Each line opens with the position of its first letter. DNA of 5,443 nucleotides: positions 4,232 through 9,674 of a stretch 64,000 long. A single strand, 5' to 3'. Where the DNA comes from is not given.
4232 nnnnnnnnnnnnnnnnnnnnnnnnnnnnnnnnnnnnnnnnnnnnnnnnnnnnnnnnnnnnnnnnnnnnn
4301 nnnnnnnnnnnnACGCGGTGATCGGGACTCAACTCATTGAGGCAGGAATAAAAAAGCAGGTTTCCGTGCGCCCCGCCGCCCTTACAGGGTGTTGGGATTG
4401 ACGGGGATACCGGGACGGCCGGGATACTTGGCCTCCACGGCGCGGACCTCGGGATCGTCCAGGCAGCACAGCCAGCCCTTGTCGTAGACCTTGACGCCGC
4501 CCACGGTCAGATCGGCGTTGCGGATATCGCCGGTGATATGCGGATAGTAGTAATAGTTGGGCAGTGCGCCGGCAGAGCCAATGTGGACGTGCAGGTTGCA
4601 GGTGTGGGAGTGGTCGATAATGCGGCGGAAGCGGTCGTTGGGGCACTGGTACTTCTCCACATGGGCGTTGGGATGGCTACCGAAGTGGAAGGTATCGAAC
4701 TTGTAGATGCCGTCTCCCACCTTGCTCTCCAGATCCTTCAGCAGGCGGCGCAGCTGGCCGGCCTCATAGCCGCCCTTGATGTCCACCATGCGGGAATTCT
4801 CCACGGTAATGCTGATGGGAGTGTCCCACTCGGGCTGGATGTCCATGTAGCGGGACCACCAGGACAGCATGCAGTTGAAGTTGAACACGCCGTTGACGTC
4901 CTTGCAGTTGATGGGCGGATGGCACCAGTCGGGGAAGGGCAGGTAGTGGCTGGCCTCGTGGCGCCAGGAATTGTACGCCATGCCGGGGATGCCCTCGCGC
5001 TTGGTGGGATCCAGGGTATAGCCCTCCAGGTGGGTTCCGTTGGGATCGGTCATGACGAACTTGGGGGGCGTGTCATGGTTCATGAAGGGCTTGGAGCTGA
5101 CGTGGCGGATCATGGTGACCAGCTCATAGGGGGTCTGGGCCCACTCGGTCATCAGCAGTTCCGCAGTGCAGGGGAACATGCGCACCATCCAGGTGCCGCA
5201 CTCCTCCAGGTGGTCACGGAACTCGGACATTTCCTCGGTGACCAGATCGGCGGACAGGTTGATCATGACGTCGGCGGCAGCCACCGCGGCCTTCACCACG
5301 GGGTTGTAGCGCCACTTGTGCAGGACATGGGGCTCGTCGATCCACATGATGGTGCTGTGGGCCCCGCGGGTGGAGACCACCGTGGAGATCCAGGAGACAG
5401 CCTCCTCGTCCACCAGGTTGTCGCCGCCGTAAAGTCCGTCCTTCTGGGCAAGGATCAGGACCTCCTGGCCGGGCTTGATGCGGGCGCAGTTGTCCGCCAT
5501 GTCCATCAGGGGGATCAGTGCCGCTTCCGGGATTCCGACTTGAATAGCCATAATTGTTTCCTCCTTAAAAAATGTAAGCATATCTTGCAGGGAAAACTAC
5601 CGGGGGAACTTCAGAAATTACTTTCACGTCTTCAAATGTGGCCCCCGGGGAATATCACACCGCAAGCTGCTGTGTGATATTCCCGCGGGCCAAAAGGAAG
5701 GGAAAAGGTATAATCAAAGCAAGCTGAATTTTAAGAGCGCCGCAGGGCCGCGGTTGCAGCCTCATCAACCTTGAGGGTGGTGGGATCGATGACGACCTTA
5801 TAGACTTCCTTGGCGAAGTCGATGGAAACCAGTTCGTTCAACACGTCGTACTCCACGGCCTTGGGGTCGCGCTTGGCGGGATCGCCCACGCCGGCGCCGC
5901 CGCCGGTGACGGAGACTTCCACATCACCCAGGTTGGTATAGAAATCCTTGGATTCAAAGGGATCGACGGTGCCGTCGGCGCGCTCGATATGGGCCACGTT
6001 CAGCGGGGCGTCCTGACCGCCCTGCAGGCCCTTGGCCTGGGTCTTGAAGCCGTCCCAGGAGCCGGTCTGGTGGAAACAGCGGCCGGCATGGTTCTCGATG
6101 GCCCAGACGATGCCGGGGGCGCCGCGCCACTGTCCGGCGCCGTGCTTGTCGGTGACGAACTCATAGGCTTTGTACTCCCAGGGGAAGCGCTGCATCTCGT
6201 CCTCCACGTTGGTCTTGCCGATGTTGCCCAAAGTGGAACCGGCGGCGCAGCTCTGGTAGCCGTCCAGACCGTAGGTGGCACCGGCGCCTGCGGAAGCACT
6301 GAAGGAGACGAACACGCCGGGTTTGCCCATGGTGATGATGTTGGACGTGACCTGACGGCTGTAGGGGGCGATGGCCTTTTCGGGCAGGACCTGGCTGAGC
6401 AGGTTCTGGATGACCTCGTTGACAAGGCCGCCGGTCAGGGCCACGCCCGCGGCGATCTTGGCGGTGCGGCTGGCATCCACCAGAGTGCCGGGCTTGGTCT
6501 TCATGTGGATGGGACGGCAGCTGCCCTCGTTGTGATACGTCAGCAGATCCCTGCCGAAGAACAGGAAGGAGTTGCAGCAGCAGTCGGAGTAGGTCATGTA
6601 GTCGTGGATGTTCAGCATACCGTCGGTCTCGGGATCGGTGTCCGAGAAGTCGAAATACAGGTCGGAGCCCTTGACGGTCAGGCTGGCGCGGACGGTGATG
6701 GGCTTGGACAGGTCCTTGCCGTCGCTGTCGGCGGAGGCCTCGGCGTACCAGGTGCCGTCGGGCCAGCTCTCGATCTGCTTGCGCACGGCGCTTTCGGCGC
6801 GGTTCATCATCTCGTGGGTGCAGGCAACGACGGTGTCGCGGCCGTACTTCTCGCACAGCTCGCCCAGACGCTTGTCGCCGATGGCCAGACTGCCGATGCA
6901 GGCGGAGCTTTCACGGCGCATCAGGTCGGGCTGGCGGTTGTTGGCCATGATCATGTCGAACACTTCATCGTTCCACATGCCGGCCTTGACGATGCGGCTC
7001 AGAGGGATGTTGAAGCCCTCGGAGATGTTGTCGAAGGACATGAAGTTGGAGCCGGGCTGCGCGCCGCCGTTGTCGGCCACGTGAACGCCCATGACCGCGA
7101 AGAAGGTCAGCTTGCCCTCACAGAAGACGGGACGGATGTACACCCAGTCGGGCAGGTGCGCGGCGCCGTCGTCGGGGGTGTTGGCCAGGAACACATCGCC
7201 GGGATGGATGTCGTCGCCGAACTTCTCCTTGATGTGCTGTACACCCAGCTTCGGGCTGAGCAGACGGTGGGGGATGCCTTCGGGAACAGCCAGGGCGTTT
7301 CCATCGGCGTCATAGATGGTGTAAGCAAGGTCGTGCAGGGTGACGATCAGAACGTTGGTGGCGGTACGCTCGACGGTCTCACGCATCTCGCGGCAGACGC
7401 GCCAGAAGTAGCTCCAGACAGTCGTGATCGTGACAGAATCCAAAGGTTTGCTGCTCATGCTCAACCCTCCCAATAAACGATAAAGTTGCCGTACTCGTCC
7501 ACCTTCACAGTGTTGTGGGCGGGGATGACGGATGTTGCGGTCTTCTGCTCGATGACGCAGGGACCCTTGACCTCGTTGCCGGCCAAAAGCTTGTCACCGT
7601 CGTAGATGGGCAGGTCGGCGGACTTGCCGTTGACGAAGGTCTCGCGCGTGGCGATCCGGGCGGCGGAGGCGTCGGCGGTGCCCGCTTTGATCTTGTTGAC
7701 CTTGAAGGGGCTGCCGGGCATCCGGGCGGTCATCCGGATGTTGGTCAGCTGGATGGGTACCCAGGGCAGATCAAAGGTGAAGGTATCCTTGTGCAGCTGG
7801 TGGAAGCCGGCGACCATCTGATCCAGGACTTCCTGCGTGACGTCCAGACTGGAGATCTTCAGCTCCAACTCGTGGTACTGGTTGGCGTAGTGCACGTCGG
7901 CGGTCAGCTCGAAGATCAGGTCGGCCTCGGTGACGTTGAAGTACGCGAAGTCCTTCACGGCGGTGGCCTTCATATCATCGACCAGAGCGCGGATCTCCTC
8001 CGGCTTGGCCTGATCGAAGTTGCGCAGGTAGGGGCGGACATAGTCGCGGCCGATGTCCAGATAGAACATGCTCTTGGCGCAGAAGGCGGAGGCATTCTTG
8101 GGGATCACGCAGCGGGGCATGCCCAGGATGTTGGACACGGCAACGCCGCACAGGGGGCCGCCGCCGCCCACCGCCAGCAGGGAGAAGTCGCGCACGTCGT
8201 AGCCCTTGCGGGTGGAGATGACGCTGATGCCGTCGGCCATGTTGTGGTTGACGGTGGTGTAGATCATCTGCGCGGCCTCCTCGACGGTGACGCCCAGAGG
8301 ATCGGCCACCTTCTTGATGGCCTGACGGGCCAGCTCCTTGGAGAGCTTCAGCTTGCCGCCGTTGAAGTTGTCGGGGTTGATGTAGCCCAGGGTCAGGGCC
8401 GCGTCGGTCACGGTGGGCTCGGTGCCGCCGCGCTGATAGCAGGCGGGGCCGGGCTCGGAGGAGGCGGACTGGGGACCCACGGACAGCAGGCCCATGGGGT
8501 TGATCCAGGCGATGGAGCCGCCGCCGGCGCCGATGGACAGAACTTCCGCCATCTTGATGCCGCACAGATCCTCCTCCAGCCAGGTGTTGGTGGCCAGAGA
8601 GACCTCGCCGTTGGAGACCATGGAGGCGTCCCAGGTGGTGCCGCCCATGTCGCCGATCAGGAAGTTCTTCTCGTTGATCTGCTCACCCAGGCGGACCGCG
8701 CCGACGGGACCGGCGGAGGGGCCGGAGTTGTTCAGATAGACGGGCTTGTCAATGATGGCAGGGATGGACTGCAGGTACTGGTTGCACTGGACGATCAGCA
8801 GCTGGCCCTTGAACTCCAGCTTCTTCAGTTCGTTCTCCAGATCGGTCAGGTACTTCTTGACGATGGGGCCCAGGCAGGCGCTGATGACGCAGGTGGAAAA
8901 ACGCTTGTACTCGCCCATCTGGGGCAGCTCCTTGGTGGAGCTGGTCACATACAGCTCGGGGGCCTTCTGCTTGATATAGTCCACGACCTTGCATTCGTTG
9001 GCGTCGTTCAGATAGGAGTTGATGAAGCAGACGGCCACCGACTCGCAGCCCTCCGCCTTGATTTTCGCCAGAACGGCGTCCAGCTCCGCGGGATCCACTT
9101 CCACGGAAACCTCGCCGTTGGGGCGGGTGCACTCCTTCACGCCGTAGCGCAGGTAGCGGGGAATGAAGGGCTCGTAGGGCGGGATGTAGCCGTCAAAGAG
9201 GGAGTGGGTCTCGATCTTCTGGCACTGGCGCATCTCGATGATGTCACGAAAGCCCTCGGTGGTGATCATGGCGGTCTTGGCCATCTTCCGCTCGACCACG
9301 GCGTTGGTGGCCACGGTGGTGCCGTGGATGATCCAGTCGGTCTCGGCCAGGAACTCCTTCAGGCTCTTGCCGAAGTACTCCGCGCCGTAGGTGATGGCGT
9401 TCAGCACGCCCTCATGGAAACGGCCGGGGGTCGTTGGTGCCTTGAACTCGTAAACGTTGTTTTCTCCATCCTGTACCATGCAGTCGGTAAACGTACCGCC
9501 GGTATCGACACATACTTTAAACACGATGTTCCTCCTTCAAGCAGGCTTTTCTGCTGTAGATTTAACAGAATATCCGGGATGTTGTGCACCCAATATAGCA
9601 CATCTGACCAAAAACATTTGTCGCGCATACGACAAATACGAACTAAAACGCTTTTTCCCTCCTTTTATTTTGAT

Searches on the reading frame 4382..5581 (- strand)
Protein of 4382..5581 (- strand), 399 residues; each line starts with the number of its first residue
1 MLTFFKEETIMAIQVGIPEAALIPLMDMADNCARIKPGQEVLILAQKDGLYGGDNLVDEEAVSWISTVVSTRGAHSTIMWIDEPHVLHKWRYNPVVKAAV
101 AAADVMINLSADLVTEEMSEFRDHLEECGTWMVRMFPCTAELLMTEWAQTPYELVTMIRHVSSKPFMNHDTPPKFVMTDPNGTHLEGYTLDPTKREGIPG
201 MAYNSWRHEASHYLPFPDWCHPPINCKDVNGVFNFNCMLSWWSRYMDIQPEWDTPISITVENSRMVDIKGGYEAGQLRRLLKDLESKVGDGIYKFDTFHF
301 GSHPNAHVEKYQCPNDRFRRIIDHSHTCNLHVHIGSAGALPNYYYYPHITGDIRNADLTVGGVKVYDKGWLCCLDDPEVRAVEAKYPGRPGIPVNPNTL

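Call 11: search_protein_families(library=pfam, proteins=[window:4382-5581:-], max_evalue=0.001)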
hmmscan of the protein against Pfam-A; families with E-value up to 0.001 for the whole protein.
window:4382-5581:- (399 aa): 0 families

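Call 44: search_solved_structures(query=window:4382-5581:-, max_evalue=1)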
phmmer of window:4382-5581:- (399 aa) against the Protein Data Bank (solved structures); distinct sequences matched with E-value up to 1: 1.
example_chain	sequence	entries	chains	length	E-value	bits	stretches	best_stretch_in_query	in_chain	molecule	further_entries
7vg8_A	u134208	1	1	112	0.71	11.9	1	281-343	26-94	Replication-associated protein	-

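Call 46: search_protein_families(library=ncbifam, proteins=[window:4382-5581:-], max_evalue=0.001)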
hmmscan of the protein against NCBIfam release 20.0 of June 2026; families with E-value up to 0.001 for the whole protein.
window:4382-5581:- (399 aa): 0 families

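Call 76: find_homologous_proteins(query=window:4382-5551:-, max_evalue=0.00001)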
Query window:4382-5551:- (389 aa): 849 proteins with E <= 0.00001 among 3356 candidates; the best 120 are listed.
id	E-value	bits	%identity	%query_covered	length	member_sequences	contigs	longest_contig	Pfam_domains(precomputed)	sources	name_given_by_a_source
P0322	5.3e-271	917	96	100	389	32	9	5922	-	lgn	-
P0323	6.2e-217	738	79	98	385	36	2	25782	-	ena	-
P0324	1.4e-194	665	72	100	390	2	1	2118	-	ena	-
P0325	1.9e-194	664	73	98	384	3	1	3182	-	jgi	jgi:hypothetical protein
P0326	5.1e-190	650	71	98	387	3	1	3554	-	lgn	-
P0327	8.5e-189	646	71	98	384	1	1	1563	PF26233.1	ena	-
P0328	1.4e-186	638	70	98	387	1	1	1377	-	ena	-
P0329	8.9e-186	636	67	98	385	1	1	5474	-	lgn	-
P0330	1.7e-185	635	68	98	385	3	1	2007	-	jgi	-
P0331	9.7e-185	632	67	98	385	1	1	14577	-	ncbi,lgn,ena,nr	ncbi:MAG: hypothetical protein FWG03_06720 [Clostridiales bacterium]|nr:hypothetical protein [Clostr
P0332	1.3e-181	622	67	98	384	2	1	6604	-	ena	-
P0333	4.1e-181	621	68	98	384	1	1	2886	-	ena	-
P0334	6.9e-180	616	68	98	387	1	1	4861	-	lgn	-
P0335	1.3e-179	616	68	98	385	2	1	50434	-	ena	-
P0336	3.5e-179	614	66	98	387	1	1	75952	PF26233.1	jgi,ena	-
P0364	3.0e-164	565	63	98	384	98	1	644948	-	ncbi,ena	-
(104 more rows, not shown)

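Call 80: find_encoding_contigs(protein=P0364, flank=8000, max_places=3)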
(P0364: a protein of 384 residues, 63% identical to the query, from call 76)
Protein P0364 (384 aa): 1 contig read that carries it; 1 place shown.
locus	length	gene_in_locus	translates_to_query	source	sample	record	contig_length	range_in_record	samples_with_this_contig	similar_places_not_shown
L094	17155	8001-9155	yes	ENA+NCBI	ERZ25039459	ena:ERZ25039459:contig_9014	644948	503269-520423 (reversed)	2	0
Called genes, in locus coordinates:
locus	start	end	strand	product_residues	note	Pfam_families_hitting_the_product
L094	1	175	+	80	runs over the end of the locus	-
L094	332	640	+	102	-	-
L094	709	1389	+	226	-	PF00072:Response_reg, PF00196:GerE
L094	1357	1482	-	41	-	-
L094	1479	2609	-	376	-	PF07730:HisKA_3, PF02518:HATPase_c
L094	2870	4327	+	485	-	PF03480:DctP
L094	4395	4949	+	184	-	PF04290:DctQ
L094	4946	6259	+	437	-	PF06808:DctM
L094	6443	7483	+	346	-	PF04909:Amidohydro_2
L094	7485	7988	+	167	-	PF12802:MarR_2 (weak)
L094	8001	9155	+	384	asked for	-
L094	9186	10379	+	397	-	PF10282:Lactonase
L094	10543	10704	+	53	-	-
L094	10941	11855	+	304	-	-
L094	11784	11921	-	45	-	-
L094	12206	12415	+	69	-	-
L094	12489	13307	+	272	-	PF09339:HTH_IclR, PF08279:HTH_11 (faint), PF01614:IclR_C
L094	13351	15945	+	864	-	PF21423:AhtL-like_1st, PF00384:Molybdopterin, PF01568:Molydop_binding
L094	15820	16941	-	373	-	-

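Call 84: predict_structure(alignment_id=A3)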
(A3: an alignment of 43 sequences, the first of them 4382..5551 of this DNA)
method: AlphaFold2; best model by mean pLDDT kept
length: 389 residues; sequences in the alignment: 43
mean_pLDDT: 93.3   pTM: 0.91
mean pLDDT of the five models: 93.3, 93.0, 92.5, 91.8, 91.6
residues with pLDDT >= 90: 314; 70-90: 70; 50-70: 2; < 50: 3
segments of 3 or more residues with pLDDT < 50: 1-3
pLDDT, mean of each block of 10 residues (from residue 1): 70 98 98 90 85 97 97 80 92 97 87 95 96 98 97 88 95 97 88 90 94 96 96 89 97 98 97 94 97 96 93 96 93 90 96 97 98 97 93
secondary structure, 60 per line:
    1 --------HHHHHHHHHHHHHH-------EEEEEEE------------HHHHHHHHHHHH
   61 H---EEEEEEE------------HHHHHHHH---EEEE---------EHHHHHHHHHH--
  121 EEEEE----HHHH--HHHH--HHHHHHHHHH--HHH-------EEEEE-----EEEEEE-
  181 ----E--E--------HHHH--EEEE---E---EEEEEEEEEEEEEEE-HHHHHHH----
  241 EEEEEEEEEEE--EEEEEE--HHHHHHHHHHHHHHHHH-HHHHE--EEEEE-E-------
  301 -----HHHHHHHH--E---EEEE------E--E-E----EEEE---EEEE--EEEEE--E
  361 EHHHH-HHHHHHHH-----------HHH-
elements in order: H9-22 E30-36 H49-61 E65-71 H84-91 E95-98 H109-118 E121-125 H130-133 H136-139 H142-151 E164-168 E174-179 H197-200 E203-206 E214-228 H230-236 E241-251 E254-259 H262-278 H280-283 E287-291 H306-313 E320-323 E340-343 E347-350 E353-357 H362-365 H367-374

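Call 86: fold_search(model_id=the predicted structure, library=pdb)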
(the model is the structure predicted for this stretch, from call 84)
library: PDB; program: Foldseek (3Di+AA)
matches with E <= 10: 1442; with E <= 0.001: 7
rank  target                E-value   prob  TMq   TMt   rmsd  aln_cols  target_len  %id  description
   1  7cn3_A                7.0e-18  1.00  0.64  0.70   5.0       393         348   14  2,5-dihydroxypridine Dioxygenase in complex with 2,5-dihydroxypridine and product N-formylmaleamic acid (released 2020-12-16)
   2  7cup_E                1.7e-17  1.00  0.62  0.69   5.3       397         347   14  Structure of 2,5-dihydroxypridine Dioxygenase from Pseudomonas putida KT2440 (released 2020-12-16)
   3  7cn3_C                9.6e-17  1.00  0.63  0.69   5.2       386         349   13  2,5-dihydroxypridine Dioxygenase in complex with 2,5-dihydroxypridine and product N-formylmaleamic acid (released 2020-12-16)
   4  4ics_A                1.8e-11  1.00  0.50  0.48   8.5       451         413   13  Crystal structure of PepS from Streptococcus pneumoniae in complex with a substrate (released 2013-10-23)
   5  4icq_A                3.6e-11  1.00  0.51  0.48   8.2       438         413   13  Structural basis for substrate recognition and reaction mechanism of bacterial aminopeptidase peps (released 2013-10-23)
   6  1zjc                  1.4e-10  1.00  0.46  0.44   8.9       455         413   11  Aminopeptidase S from S. aureus (released 2005-06-07)
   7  4icr_A                2.2e-10  1.00  0.51  0.49   8.3       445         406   13  Structural basis for substrate recognition and reaction mechanism of bacterial aminopeptidase peps (released 2013-10-23)
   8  3nnk_B                1.2e-03  1.00  0.19  0.18   6.5       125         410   14  Biochemical and Structural Characterization of a Ureidoglycine Aminotransferase in the Klebsiella pneumoniae Uric Acid (released 2010-07-07)
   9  3isl_A                1.2e-03  1.00  0.19  0.19   6.7       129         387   10  Crystal structure of ureidoglycine-glyoxylate aminotransferase (pucG) from Bacillus subtilis (released 2010-09-15)
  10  4kyo_C                2.1e-03  1.00  0.18  0.18   7.2       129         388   17  Alanine-glyoxylate aminotransferase variant K390A in complex with the TPR domain of human Pex5p (released 2014-11-19)
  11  3hjf_A                2.7e-03  0.33  0.21  0.13  19.5       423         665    8  Crystal structure of T. thermophilus Argonaute E546 mutant protein complexed with DNA guide strand and 15-nt RNA targe (released 2009-10-06)
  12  8jcy_2                3.9e-03  0.98  0.18  0.10   6.4       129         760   13  Cryo-EM structure of mGlu2-mGlu3 heterodimer in presence of LY341495, NAM563, and LY2389575 (dimerization mode I) (released 2023-06-21)
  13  5luc_A                6.0e-03  1.00  0.19  0.19   6.0       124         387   14  Crystal structure of the D183N variant of human Alanine:Glyoxylate Aminotransferase major allele (AGT-Ma) at 1.8 Angst (released 2017-09-20)
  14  5gq9_A                8.7e-03  0.72  0.21  0.14  11.3       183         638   10  Crystal structure of Thermus thermophilus Argonaute in complex with g1C siDNA and DNA target (released 2017-08-09)
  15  4kpy_A                9.8e-03  0.54  0.21  0.13  15.6       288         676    9  DNA binding protein and DNA complex structure (released 2014-01-29)
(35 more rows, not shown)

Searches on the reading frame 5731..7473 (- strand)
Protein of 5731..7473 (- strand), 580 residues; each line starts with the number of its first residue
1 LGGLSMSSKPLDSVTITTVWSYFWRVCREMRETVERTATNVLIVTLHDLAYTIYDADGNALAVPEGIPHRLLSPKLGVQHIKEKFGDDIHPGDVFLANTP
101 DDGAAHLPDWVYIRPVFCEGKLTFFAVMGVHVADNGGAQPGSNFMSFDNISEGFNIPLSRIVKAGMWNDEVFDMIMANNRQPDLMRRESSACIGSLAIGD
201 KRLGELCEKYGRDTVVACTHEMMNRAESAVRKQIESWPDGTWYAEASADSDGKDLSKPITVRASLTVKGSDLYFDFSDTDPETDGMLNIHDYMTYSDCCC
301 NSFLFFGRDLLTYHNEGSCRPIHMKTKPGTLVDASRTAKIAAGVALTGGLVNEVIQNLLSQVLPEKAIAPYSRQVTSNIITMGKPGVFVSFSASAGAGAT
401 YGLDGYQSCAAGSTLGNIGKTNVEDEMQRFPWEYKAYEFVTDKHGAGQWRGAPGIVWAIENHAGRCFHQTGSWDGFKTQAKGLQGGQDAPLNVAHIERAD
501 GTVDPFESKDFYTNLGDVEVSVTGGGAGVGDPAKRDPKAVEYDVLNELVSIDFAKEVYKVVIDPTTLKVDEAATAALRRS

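Call 11: search_protein_families(library=pfam, proteins=[window:5731-7473:-], max_evalue=0.001)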
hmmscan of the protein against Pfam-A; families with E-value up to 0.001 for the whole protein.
window:5731-7473:- (580 aa): 1 family
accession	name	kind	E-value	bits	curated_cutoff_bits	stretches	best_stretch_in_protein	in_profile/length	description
PF02538.19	Hydantoinase_B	-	7.1e-111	371.6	26.8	1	12-532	1-519/519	Hydantoinase B/oxoprolinase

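Call 45: search_solved_structures(query=window:5731-7473:-, max_evalue=0.00001)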
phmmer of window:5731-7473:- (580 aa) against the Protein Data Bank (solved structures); distinct sequences matched with E-value up to 0.00001: 5.
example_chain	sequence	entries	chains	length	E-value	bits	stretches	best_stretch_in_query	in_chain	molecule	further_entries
6yra_B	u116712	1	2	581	1.9e-50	175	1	11-578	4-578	Hydantoinase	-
7hk5_A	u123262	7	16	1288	6.6e-45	156.7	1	26-578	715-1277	N-methylhydantoinase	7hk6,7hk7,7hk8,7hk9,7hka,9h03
5l9w_A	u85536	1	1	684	3e-38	134.7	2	50-357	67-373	Acetophenone carboxylase delta subunit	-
5m45_A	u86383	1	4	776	6.1e-12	47.8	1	28-160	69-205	Acetone carboxylase alpha subunit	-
5svb_A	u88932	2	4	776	6.2e-12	47.8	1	28-160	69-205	Acetone carboxylase alpha subunit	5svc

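Call 46: search_protein_families(library=ncbifam, proteins=[window:5731-7473:-], max_evalue=0.001)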
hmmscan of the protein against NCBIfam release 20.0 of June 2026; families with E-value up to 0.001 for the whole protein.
window:5731-7473:- (580 aa): 2 families
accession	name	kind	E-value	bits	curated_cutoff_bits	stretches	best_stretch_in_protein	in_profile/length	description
NF050157.1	CapLactmsBetCapB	equivalog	3.6e-68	230.3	1000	1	12-579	2-576/577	caprolactamase subunit beta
NF042976.1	AcphenoCarb_ApcD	equivalog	4.6e-39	134.2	1500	2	48-458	65-486/685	acetophenone carboxylase subunit delta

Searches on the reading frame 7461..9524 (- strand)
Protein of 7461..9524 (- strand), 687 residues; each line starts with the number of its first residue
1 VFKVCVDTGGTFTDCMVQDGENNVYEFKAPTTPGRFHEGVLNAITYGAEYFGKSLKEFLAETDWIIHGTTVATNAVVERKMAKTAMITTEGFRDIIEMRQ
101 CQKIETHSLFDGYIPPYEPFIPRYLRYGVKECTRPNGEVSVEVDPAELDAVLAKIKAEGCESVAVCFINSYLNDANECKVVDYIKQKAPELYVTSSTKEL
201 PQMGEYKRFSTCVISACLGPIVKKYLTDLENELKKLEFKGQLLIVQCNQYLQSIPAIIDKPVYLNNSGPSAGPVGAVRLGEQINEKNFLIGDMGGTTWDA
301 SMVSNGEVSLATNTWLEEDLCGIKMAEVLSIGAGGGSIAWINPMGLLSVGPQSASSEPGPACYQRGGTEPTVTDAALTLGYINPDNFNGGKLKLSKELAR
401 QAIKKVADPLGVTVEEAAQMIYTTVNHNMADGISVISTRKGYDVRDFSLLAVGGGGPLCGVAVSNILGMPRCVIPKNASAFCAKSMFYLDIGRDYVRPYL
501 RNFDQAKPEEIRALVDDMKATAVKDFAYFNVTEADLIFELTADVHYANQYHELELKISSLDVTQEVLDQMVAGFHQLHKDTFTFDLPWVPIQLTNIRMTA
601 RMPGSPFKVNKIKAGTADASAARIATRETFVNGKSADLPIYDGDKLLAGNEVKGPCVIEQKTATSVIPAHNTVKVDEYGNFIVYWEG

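Call 11: search_protein_families(library=pfam, proteins=[window:7461-9524:-], max_evalue=0.001)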
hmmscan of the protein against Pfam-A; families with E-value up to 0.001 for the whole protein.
window:7461-9524:- (687 aa): 3 families
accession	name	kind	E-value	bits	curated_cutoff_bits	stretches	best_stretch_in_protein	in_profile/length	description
PF01968.24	Hydantoinase_A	-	1.8e-74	251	22.9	1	208-487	1-283/291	Hydantoinase/oxoprolinase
PF05378.19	Hydant_A_N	-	1.1e-43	149.4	25.2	1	3-186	1-174/176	Hydantoinase/oxoprolinase N-terminal region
PF19278.4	Hydant_A_C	-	1.2e-15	57.8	21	1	508-678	11-185/193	Hydantoinase/oxoprolinase C-terminal domain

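Call 46: search_protein_families(library=ncbifam, proteins=[window:7461-9524:-], max_evalue=0.001)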
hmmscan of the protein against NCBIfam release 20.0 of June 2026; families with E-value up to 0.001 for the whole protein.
window:7461-9524:- (687 aa): 3 families
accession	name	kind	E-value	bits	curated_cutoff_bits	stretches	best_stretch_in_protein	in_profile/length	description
NF050156.1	CapLactmsAlpCapA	equivalog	2.6e-163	544.9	1000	1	2-682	1-684/689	caprolactamase subunit alpha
NF042975.2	AcphenoCarb_ApcC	equivalog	3.4e-95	319.8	1500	1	4-679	11-705/733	acetophenone carboxylase subunit gamma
NF042960.1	AcphenoCarb_ApcA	equivalog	8.1e-70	235.8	1250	2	152-680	130-652/658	acetophenone carboxylase subunit alpha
